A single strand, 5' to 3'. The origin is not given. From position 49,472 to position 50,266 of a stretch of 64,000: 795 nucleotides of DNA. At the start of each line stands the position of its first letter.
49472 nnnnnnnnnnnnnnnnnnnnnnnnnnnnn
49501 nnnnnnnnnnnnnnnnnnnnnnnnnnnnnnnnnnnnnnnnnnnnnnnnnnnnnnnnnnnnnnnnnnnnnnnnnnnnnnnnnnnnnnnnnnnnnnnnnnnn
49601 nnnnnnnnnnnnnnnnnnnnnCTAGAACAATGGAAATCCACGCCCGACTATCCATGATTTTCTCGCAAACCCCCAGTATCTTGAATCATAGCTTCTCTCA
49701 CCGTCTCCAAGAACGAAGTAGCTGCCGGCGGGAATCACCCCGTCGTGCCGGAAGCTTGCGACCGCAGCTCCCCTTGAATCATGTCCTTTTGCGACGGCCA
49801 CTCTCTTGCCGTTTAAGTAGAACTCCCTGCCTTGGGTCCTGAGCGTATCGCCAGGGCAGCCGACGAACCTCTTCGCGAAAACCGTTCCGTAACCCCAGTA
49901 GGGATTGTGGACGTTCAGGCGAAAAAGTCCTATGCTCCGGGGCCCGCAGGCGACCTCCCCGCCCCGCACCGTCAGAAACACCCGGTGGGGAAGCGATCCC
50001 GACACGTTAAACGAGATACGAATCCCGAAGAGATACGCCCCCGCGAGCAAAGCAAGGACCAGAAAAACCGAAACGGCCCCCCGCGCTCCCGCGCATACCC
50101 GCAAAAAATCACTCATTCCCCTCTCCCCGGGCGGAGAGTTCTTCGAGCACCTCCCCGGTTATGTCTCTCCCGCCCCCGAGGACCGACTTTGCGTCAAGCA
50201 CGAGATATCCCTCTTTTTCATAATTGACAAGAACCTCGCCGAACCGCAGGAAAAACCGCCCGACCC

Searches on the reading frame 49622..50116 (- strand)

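Call 43: search_protein_families(library=pfam, proteins=[window:49622-50116:-], max_evalue=0.001)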
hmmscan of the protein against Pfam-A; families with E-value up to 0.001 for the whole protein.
window:49622-50116:- (164 aa): 1 family
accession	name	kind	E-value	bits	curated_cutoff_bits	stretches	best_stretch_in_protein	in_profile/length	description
PF10502.14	Peptidase_S26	-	9.4e-18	65.2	22.9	1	75-160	68-163/168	Signal peptidase, peptidase S26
